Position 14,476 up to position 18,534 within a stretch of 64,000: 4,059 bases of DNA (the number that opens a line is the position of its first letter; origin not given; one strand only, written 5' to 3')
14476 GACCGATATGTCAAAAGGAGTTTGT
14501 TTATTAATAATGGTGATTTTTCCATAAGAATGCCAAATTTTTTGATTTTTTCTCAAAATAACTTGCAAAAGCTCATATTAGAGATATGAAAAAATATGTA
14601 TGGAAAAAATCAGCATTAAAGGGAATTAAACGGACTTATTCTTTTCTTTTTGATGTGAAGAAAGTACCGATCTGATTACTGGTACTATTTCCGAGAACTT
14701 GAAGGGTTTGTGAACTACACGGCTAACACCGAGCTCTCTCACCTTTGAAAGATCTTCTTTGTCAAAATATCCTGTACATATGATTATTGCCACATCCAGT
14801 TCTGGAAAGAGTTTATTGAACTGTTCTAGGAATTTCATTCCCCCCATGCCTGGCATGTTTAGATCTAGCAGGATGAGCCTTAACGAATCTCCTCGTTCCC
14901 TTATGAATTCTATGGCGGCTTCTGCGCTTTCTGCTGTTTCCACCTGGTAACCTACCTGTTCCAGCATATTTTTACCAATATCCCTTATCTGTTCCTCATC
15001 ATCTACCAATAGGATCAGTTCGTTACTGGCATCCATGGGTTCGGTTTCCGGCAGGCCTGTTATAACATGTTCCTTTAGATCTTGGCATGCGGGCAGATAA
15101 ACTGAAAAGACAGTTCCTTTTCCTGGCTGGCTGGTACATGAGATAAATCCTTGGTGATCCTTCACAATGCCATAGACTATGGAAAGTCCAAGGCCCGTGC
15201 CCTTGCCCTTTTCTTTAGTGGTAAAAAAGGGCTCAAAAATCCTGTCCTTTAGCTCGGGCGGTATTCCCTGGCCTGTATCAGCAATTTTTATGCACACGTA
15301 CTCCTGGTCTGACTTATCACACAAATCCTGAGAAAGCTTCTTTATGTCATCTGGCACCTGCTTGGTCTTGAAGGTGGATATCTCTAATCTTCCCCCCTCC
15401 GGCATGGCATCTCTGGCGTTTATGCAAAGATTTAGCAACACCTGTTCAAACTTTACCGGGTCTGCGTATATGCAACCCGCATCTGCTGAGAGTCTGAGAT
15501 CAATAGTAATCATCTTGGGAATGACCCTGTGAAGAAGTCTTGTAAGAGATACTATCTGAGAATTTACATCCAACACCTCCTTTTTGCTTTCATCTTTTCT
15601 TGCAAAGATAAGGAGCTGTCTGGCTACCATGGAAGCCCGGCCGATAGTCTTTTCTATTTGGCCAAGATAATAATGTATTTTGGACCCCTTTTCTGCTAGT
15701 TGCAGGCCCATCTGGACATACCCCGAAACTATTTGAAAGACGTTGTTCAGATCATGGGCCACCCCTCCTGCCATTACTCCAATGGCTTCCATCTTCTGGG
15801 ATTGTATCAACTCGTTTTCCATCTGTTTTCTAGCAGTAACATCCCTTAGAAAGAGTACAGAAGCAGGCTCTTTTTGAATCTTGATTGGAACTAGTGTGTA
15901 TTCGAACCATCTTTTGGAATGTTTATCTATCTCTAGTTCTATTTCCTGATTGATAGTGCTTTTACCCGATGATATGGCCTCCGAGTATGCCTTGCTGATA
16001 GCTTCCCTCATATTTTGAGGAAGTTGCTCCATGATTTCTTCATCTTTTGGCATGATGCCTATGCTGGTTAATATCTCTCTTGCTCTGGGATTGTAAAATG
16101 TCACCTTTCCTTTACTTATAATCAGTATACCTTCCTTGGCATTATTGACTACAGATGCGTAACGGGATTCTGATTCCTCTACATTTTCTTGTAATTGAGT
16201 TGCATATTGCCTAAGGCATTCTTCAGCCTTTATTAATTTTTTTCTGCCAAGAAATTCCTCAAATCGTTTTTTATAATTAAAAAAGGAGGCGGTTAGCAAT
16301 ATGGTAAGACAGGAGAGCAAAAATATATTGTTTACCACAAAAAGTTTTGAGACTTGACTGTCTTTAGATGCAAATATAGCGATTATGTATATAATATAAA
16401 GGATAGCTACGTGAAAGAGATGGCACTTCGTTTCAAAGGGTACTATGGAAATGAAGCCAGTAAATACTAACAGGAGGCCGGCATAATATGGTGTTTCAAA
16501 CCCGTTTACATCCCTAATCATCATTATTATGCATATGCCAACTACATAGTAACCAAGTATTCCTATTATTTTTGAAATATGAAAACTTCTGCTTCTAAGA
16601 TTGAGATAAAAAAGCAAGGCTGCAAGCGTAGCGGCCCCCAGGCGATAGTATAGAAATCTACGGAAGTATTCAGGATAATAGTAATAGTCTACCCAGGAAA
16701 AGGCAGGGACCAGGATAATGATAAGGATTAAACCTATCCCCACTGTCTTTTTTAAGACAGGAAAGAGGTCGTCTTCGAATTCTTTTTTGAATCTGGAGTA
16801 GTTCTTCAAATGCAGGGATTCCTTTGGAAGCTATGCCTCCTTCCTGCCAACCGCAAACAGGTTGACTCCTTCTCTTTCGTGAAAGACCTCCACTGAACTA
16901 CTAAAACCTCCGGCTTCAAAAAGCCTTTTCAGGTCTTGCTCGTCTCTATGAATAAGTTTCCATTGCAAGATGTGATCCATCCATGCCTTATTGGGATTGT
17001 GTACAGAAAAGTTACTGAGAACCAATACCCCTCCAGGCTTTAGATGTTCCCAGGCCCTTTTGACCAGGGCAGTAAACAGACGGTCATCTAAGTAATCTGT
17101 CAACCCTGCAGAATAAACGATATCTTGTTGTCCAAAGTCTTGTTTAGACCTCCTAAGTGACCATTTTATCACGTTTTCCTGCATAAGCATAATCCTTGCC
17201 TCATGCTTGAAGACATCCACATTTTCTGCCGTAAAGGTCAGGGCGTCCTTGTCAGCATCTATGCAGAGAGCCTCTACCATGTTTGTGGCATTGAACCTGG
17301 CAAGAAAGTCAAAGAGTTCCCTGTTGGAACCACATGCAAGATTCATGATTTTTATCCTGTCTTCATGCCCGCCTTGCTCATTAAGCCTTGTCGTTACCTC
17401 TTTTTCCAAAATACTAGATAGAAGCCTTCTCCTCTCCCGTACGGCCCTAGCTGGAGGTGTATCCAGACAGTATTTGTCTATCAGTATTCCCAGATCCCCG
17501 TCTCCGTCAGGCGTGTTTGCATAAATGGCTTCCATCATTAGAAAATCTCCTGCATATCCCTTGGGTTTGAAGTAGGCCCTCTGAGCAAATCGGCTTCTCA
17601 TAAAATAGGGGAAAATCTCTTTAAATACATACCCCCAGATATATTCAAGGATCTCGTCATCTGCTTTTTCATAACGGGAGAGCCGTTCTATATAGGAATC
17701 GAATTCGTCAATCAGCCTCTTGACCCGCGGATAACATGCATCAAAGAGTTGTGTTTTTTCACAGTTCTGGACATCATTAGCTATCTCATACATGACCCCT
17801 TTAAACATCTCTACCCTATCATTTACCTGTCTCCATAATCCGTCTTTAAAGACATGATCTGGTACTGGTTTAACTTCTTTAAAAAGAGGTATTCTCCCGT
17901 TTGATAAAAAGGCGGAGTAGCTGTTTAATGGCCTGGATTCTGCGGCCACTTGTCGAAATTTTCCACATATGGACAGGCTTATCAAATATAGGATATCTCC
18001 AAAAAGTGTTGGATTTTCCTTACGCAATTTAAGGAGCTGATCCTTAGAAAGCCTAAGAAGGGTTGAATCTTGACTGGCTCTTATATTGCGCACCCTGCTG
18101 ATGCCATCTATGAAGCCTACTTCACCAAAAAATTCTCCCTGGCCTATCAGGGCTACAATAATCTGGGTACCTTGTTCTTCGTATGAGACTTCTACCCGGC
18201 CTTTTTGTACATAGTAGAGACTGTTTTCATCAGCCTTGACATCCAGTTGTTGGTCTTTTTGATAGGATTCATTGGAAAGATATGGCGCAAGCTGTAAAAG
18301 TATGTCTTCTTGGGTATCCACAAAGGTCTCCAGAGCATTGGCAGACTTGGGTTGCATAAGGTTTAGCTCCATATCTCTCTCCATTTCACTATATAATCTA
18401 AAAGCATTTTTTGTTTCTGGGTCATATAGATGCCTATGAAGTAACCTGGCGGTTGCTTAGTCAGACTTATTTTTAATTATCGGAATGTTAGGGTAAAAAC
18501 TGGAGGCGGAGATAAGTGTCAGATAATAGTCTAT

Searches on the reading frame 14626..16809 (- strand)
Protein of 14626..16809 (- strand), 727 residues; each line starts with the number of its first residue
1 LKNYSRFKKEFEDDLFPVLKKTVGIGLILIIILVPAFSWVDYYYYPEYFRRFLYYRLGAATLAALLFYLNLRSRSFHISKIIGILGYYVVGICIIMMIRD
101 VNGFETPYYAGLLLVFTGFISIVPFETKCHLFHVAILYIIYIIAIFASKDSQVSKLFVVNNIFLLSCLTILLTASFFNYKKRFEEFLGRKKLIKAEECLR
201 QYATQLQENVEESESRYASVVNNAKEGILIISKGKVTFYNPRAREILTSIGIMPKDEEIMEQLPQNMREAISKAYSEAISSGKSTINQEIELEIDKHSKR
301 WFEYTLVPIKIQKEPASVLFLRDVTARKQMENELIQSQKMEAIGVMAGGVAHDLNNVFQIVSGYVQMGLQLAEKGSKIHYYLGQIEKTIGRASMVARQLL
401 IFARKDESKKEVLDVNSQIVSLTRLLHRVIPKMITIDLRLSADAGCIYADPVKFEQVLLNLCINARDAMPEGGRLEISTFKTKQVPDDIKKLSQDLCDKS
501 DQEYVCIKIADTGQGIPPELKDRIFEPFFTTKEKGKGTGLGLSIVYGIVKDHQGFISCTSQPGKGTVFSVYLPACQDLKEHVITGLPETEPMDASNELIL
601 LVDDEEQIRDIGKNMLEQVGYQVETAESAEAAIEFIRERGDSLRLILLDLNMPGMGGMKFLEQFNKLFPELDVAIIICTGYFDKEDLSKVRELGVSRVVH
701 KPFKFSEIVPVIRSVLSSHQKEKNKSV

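Call 78: search_protein_families(library=pfam, proteins=[window:14626-16809:-], max_evalue=0.0001)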
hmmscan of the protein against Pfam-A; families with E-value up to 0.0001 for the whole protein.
window:14626-16809:- (727 aa): 5 families
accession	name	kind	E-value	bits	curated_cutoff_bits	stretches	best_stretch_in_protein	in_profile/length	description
PF02518.31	HATPase_c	-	2e-24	86.6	26.4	1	450-574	2-109/111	Histidine kinase-, DNA gyrase B-, and HSP90-like ATPase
PF00072.30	Response_reg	-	1.3e-22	80.5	30.2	1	599-712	1-110/111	Response regulator receiver domain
PF13426.13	PAS_9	-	1.3e-05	25.9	27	1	226-326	2-103/103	PAS domain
PF13188.13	PAS_8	-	1.7e-05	24.9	21.8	0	216-247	2-34/65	PAS domain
PF00989.32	PAS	-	2.1e-05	24.9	22.6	0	216-324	2-113/113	PAS fold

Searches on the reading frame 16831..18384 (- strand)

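Call 78: search_protein_families(library=pfam, proteins=[window:16831-18384:-], max_evalue=0.0001)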
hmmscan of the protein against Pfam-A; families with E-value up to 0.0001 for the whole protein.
window:16831-18384:- (517 aa): 4 families
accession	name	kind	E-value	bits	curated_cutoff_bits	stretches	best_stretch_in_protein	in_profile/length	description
PF00027.35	cNMP_binding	-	1.7e-16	60.4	27.5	1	40-124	3-89/89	Cyclic nucleotide-binding domain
PF12147.14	Methyltransf_20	-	1.5e-07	31.4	21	1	285-366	80-157/309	Putative methyltransferase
PF08242.18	Methyltransf_12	-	3e-05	25.1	30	1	349-454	3-98/98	Methyltransferase domain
PF13489.12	Methyltransf_23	-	7.5e-05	23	27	0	331-494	10-159/164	Methyltransferase domain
